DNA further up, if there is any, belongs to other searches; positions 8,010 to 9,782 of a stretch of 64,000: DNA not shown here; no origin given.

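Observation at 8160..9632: Type III ancillary RNase that appears to be a Csx1/Csm6 (CARF-HEPN) fused to a C-terminal DUF1874/Crn2-like ring nuclease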

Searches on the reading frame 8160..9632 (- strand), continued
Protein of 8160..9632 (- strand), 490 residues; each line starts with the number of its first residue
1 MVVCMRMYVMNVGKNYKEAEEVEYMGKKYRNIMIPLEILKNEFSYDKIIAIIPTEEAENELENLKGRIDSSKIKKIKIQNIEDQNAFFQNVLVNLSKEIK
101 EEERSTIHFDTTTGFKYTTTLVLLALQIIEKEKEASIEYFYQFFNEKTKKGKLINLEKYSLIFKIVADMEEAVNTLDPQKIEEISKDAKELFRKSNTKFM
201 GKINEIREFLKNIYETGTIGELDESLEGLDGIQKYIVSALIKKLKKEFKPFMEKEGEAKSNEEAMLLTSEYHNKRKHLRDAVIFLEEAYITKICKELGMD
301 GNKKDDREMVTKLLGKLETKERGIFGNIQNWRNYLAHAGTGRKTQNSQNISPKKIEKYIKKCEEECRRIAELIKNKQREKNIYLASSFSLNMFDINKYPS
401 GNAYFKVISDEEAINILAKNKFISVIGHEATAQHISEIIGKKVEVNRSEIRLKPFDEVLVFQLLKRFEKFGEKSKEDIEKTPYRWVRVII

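Call 48: search_protein_families(library=padloc, proteins=[P0002, P0069, P0063, P0003, P0073, P0078, P0082, P0152], max_evalue=0.001)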
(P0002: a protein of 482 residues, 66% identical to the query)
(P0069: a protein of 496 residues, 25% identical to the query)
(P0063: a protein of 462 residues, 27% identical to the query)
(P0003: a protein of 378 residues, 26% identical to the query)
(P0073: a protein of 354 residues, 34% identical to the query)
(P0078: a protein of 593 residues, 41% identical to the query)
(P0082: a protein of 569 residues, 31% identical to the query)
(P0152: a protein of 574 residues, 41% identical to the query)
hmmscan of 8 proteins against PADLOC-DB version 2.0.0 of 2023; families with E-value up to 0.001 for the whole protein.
P0002 (482 aa): 12 families
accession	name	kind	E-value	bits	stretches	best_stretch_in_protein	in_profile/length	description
PDLC01621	Csx1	-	3.7e-18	64.2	1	22-335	19-311/340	CAS-III; associated_signaling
PDLC01843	CARF2--CARF_HEPN_CSX20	-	4.9e-18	63.3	1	51-374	71-392/498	-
PDLC01032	Csx1/Csm6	-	5.6e-18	63.4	1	35-370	35-378/412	CARF+HEPN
PDLC01824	CARF2--CARF_HEPN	-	1.5e-17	62.2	1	36-362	35-373/376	-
PDLC01826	CARF2--CARF_HEPN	-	1.3e-14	52.2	1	50-364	89-390/393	-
PDLC01825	CARF2--CARF_HEPN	-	4.1e-14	50.4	1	55-339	88-357/382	-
PDLC01147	Csx16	-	7.7e-11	40.7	1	393-476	14-97/105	Csx16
PDLC01345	Csx1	-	1.3e-08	33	1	34-291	35-265/267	CAS-III; associated_signaling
PDLC01842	CARF2--CARF_HEPN_CSX16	-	1.7e-07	28.6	1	216-375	242-385/478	-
PDLC01687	Csx1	-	6.7e-07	27.5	1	273-315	39-81/152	Csx1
PDLC01950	CARF9--CARF_HEPN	-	8.7e-06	23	1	83-124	106-144/383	-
PDLC01273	Csx1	-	2.1e-05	22.1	1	79-125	101-146/380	CAS-III; associated_signaling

P0069 (496 aa): 27 families (the best 25 are shown)
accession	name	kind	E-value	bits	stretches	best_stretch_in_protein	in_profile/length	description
PDLC01824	CARF2--CARF_HEPN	-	1.7e-101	338.5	1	3-390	3-375/376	-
PDLC01032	Csx1/Csm6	-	2.8e-101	337.8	1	1-397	2-379/412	CARF+HEPN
PDLC01621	Csx1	-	2.5e-80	268.6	1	4-363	1-340/340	CAS-III; associated_signaling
PDLC01843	CARF2--CARF_HEPN_CSX20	-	2e-79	265.8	1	2-467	3-454/498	-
PDLC01345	Csx1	-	1.3e-72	242.8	1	4-300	2-264/267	CAS-III; associated_signaling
PDLC01844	CARF2--CARF_HEPN_CSX3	-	2.5e-71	239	1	4-390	3-377/464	-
PDLC01839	CARF2--CARF_HEPN_CARF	-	1e-60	204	1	1-390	1-366/518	-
PDLC01826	CARF2--CARF_HEPN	-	3e-48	162.9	1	54-389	86-392/393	-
PDLC01842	CARF2--CARF_HEPN_CSX16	-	6.5e-45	152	1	3-387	2-374/478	-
PDLC01281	Csx1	-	3.2e-43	146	1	4-189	2-191/191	CAS-III; associated_signaling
PDLC01832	CARF2--CARF_HEPN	-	2.3e-38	130.6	1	4-392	5-412/416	-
PDLC01825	CARF2--CARF_HEPN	-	2.3e-36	123.6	1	66-391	96-380/382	-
PDLC01840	CARF2--CARF_HEPN_CARF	-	2.8e-35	120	1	41-386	47-393/547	-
PDLC01838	CARF2--CARF_HEPN_CARF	-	4.5e-30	102.8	1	2-387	2-371/522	-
PDLC01284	Csx1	-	1.4e-24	85.5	1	5-284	3-251/289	CAS-III; associated_signaling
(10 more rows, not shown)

P0063 (462 aa): 4 families
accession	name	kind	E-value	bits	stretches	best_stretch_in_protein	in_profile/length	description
PDLC01147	Csx16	-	2.8e-08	32.5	1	369-452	19-101/105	Csx16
PDLC01837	CARF2--CARF_HEPN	-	0.00014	19.2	1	175-330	223-370/380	-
PDLC01824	CARF2--CARF_HEPN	-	0.00055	17.5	0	297-336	335-373/376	-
PDLC01825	CARF2--CARF_HEPN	-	0.00073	16.6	0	251-319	293-359/382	-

P0003 (378 aa): 34 families (the best 25 are shown)
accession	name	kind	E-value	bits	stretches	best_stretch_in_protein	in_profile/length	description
PDLC01032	Csx1/Csm6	-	2e-76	255.9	1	1-371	2-371/412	CARF+HEPN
PDLC01824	CARF2--CARF_HEPN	-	1.7e-72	243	1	2-370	2-373/376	-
PDLC01621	Csx1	-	1.5e-62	210.2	1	4-342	1-338/340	CAS-III; associated_signaling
PDLC01345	Csx1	-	6.5e-62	207.7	1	3-297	1-266/267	CAS-III; associated_signaling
PDLC01826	CARF2--CARF_HEPN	-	2.7e-58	196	2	66-370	107-391/393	-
PDLC01843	CARF2--CARF_HEPN_CSX20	-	8.9e-56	187.8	1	1-370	2-380/498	-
PDLC01839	CARF2--CARF_HEPN_CARF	-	6.6e-55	184.8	1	3-345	2-344/518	-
PDLC01844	CARF2--CARF_HEPN_CSX3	-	2e-45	153.6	1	3-373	2-378/464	-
PDLC01825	CARF2--CARF_HEPN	-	1.9e-42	143.6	2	64-351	103-360/382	-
PDLC01281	Csx1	-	6.8e-33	112.3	1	3-177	1-189/191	CAS-III; associated_signaling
PDLC01845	CARF2--CARF_HEPN_Unk_f1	-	1.3e-31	108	1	71-365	131-416/629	-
PDLC01840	CARF2--CARF_HEPN_CARF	-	8e-26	88.8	1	2-293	5-308/547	-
PDLC01842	CARF2--CARF_HEPN_CSX16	-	8.7e-26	88.9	1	3-367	2-372/478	-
PDLC01838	CARF2--CARF_HEPN_CARF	-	3.9e-22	76.6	1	3-298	3-310/522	-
PDLC01832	CARF2--CARF_HEPN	-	2.8e-21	74.3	1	2-296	3-308/416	-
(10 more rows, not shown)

P0073 (354 aa): 1 family
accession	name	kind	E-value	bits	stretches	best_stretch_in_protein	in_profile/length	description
PDLC01147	Csx16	-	5.3e-07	28.4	1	275-338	34-97/105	Csx16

P0078 (593 aa): 5 families
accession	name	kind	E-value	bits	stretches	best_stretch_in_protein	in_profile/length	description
PDLC02010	SAVED4--SAVED_LON_TM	-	3.5e-42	143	1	49-375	35-342/455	-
PDLC01050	CRISPR-Lon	-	2.7e-36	123.4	1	19-362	12-333/458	Lon protease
PDLC01159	CARF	-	6.7e-36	122.3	1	42-360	34-328/456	"CARF, 2 TMs, fused to lon-like S16 protease"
PDLC02009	SAVED4--SAVED_LON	-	2.8e-28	97.1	1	51-368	46-345/470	-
PDLC01147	Csx16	-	6.5e-09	34.5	1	497-577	14-94/105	Csx16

P0082 (569 aa): 6 families
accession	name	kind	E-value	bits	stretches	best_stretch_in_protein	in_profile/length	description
PDLC02010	SAVED4--SAVED_LON_TM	-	6.6e-39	132.2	1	3-339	3-320/455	-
PDLC01050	CRISPR-Lon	-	3.7e-35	119.6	1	26-350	20-327/458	Lon protease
PDLC01159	CARF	-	1.8e-31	107.6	1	38-337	30-318/456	"CARF, 2 TMs, fused to lon-like S16 protease"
PDLC02009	SAVED4--SAVED_LON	-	1.1e-29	101.8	1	29-384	23-363/470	-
PDLC01147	Csx16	-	7.9e-07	27.8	1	494-555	33-94/105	Csx16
PDLC02008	SAVED4--SAVED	-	3.5e-05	22.5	0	269-338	36-100/104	-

P0152 (574 aa): 39 families (the best 25 are shown)
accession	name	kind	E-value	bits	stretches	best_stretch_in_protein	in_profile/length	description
PDLC01840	CARF2--CARF_HEPN_CARF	-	3.3e-130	433.3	1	10-565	4-545/547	-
PDLC01839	CARF2--CARF_HEPN_CARF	-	2.7e-91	304.9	1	13-561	3-515/518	-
PDLC01032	Csx1/Csm6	-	4.9e-65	218.4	1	10-410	2-360/412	CARF+HEPN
PDLC01838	CARF2--CARF_HEPN_CARF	-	1.1e-60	203.7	1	40-560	31-518/522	-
PDLC01824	CARF2--CARF_HEPN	-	8.2e-59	197.9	1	13-412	4-372/376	-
PDLC01621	Csx1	-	6.4e-50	168.6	1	13-390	1-340/340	CAS-III; associated_signaling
PDLC01345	Csx1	-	2.6e-43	146.8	1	13-333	2-266/267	CAS-III; associated_signaling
PDLC01844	CARF2--CARF_HEPN_CSX3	-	3.1e-43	146.3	1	14-396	4-356/464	-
PDLC01843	CARF2--CARF_HEPN_CSX20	-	4.6e-31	106.3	1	12-413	4-380/498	-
PDLC01825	CARF2--CARF_HEPN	-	1e-21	75.4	1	76-181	99-203/382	-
PDLC01832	CARF2--CARF_HEPN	-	2.1e-19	68.1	1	21-190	14-186/416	-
PDLC01281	Csx1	-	2.9e-19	67.8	1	63-183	57-181/191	CAS-III; associated_signaling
PDLC01826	CARF2--CARF_HEPN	-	1.7e-13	48.6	1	80-190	105-221/393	-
PDLC01284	Csx1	-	1.5e-12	46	1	65-387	57-289/289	CAS-III; associated_signaling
PDLC01842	CARF2--CARF_HEPN_CSX16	-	1.8e-12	45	1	16-393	6-353/478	-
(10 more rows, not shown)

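Call 50: find_encoding_contigs(protein=P0001, flank=3000, max_places=3)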
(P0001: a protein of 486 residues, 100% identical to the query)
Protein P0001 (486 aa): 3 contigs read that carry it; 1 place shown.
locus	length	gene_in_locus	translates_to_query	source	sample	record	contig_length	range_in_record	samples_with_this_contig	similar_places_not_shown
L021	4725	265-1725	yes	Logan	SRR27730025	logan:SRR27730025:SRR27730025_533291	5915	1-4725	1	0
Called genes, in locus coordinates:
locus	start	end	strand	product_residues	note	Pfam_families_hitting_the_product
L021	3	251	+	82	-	?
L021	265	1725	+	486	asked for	PF08960:STIV_B116-like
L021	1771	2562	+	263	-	-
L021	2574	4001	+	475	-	PF01139:RtcB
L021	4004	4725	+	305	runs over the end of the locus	PF00294:PfkB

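Call 58: find_encoding_contigs(protein=P0004, flank=3000, max_places=2)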
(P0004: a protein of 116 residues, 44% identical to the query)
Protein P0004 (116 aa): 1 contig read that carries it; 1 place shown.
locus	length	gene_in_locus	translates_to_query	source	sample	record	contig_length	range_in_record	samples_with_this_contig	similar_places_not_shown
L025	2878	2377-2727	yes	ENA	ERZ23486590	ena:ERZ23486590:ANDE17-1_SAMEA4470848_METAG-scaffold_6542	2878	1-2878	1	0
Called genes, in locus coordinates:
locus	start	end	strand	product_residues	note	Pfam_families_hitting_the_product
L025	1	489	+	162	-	?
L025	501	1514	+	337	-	-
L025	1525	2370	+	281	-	PF06745:ATPase, PF08423:Rad51 (weak), PF13481:AAA_25 (faint)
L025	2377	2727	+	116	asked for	PF08960:STIV_B116-like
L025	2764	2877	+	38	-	?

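Call 61: list_cluster_members(proteins=[P0069, P0063, P0073, P0078, P0002, P0003])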
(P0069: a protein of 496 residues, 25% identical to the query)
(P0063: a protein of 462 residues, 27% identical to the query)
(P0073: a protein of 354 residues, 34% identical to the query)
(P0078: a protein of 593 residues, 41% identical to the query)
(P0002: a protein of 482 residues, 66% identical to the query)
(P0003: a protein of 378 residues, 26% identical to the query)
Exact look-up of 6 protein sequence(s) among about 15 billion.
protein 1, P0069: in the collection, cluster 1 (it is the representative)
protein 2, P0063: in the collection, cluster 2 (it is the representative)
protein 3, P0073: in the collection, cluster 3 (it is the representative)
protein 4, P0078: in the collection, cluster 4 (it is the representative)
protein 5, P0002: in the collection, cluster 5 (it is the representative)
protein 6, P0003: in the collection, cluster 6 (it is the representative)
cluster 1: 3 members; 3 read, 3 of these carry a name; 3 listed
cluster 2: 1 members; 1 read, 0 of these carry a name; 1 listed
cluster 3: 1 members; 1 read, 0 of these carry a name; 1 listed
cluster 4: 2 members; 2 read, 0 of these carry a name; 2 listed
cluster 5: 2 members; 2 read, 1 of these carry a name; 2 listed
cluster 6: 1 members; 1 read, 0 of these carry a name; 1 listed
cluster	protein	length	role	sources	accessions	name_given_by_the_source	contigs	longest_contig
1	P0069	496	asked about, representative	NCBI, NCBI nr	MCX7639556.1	MAG: TIGR02221 family CRISPR-associated protein, partial [Pyrinomonadaceae bacterium] | TIGR02221 family CRISPR-associated protein [Pyrinomonadaceae bacterium]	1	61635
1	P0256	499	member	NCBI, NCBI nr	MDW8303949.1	MAG: TIGR02221 family CRISPR-associated protein [Acidobacteriota bacterium] | TIGR02221 family CRISPR-associated protein [Acidobacteriota bacterium]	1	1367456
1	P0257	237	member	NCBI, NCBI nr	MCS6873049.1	MAG: TIGR02221 family CRISPR-associated protein, partial [Pyrinomonadaceae bacterium] | TIGR02221 family CRISPR-associated protein [Pyrinomonadaceae bacterium]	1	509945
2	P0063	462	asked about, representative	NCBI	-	-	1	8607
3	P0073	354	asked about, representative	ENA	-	-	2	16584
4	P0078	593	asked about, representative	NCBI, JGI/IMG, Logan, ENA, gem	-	-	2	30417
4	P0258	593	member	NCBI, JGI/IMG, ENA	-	-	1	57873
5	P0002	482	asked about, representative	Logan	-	-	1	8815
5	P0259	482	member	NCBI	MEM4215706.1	MAG: TM1812 family CRISPR-associated protein [Candidatus Anstonellales archaeon]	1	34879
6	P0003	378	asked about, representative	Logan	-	-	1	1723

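Call 62: search_protein_families(library=pfam, proteins=[P0003, P0069, P0063, P0002, P0073, P0078], max_evalue=0.01)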
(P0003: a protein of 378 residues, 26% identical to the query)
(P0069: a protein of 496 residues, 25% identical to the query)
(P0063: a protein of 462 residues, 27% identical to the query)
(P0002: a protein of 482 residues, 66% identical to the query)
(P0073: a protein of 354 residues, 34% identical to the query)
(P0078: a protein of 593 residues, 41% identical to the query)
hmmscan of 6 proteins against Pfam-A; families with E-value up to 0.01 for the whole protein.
P0003 (378 aa): 1 family
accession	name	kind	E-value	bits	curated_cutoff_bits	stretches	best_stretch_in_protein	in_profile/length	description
PF22230.1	Csx1_CARF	-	0.00049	20.9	24.7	0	4-54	2-52/163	CRISPR system endoribonuclease Csx1, CARF domain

P0069 (496 aa): 2 families
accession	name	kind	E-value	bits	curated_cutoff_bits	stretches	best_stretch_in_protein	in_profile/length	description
PF08960.15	STIV_B116-like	-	4.2e-24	85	26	1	396-491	1-100/101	STIV B116-like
PF22662.2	Csa3_N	-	0.0078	16.7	27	0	40-136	26-118/120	Csa3 CRISPR-associated Rossmann-like domain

P0063 (462 aa): 2 families
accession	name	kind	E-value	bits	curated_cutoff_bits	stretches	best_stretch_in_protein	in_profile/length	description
PF08960.15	STIV_B116-like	-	3.9e-10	40.2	26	1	348-448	2-100/101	STIV B116-like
PF18735.6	HEPN_RiboL-PSP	-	0.00018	21.9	28.4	1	215-337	94-183/191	RiboL-PSP-HEPN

P0002 (482 aa): 2 families
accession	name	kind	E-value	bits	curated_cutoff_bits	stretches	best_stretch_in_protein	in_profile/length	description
PF08960.15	STIV_B116-like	-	3.1e-16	59.8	26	1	382-476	4-100/101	STIV B116-like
PF22230.1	Csx1_CARF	-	0.00065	20.5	24.7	1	62-124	79-140/163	CRISPR system endoribonuclease Csx1, CARF domain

P0073 (354 aa): 2 families
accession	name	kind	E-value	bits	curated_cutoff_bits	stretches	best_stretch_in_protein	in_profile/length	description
PF08960.15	STIV_B116-like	-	3.2e-13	50.1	26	1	246-339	4-99/101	STIV B116-like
PF08706.16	D5_N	-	0.0074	17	22.4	0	60-214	12-124/145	D5 N terminal like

P0078 (593 aa): 2 families
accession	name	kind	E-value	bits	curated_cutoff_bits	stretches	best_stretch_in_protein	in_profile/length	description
PF08960.15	STIV_B116-like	-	2.1e-24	86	26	1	481-577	1-97/101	STIV B116-like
PF05362.19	Lon_C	-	0.0004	20.4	21.1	1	156-225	113-183/205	Lon protease (S16) C-terminal proteolytic domain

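Call 63: search_protein_families(library=ncbifam, proteins=[P0003, P0069, P0063, P0002], max_evalue=0.01)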
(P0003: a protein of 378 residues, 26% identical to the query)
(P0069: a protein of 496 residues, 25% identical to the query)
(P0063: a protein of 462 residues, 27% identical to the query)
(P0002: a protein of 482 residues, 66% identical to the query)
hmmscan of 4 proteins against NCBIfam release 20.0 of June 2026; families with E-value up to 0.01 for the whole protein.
P0003 (378 aa): 3 families
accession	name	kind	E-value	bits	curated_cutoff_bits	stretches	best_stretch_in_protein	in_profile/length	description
TIGR02221.1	cas_TM1812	equivalog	1.6e-29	103.5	76.25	2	67-177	105-216/218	TIGR02221 family CRISPR-associated protein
TIGR02549.2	CRISPR_DxTHG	domain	1.4e-06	28.2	21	1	98-122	1-25/26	CRISPR-associated DxTHG motif protein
TIGR01897.1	cas_MJ1666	equivalog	0.00075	18.8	110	1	1-46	1-47/417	CRISPR-associated CARF protein Csx1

P0069 (496 aa): 2 families
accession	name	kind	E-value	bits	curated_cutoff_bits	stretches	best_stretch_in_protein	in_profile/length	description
TIGR02221.1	cas_TM1812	equivalog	2.4e-34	119.2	76.25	1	60-189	93-218/218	TIGR02221 family CRISPR-associated protein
TIGR02549.2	CRISPR_DxTHG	domain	4.8e-07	29.7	21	1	107-131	1-25/26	CRISPR-associated DxTHG motif protein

P0063 (462 aa): 0 families

P0002 (482 aa): 0 families

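Call 71: predict_structure(alignment_id=A1)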
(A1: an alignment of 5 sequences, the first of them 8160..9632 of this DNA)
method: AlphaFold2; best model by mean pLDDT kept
length: 490 residues; sequences in the alignment: 5
mean_pLDDT: 71.5   pTM: 0.43
mean pLDDT of the five models: 71.5, 69.4, 66.8, 61.3, 56.1
residues with pLDDT >= 90: 47; 70-90: 258; 50-70: 105; < 50: 80
segments of 3 or more residues with pLDDT < 50: 158-163, 212-249, 339-347, 390-392, 394-401
pLDDT, mean of each block of 10 residues (from residue 1): 72 71 81 75 84 83 73 79 68 80 74 67 74 76 74 60 51 55 65 53 52 40 34 34 41 56 79 79 87 90 81 84 86 66 51 88 92 87 75 45 76 90 88 91 82 83 71 78 86
secondary structure, 60 per line:
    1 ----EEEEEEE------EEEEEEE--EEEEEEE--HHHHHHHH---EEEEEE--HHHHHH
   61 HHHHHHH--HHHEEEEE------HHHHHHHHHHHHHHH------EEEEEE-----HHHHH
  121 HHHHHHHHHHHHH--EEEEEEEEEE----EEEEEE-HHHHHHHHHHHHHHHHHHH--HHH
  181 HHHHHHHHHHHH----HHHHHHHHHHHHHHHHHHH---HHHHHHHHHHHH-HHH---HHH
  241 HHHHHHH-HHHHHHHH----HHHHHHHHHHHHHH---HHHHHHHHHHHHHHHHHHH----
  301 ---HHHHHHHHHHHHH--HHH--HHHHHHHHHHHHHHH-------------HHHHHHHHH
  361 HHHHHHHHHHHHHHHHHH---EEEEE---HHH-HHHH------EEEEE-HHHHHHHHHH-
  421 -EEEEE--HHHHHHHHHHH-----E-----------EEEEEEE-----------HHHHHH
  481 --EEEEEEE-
elements in order: E5-11 E18-24 E27-33 H36-43 E47-52 H55-67 E73-77 H84-98 E105-110 H116-133 E136-145 E150-155 H157-175 H178-192 H197-215 H219-230 H238-247 H249-256 H261-274 H278-296 H304-316 H324-338 H352-378 E382-386 H394-397 E404-408 H410-419 E422-426 H429-439 E457-463 H475-480 E483-489

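Call 85: find_encoding_contigs(protein=P0063, flank=8000, max_places=2)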
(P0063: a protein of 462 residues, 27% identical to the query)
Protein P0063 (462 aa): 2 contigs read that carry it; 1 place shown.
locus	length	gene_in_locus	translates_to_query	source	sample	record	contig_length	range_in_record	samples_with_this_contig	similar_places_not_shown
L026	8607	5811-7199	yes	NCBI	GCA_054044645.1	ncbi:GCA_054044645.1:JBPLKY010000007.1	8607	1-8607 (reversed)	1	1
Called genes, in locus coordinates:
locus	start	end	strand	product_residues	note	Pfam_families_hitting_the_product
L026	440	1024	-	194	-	-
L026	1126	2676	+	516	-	PF00089:Trypsin, PF13365:Trypsin_2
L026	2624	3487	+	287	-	PF10040:CRISPR_Cas6 (weak)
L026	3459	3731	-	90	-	PF09827:CRISPR_Cas2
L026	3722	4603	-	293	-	PF01867:Cas_Cas1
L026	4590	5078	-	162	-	-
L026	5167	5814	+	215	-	PF12802:MarR_2 (faint), PF01022:HTH_5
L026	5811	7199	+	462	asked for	PF08960:STIV_B116-like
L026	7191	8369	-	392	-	PF13173:AAA_14, PF13635:DUF4143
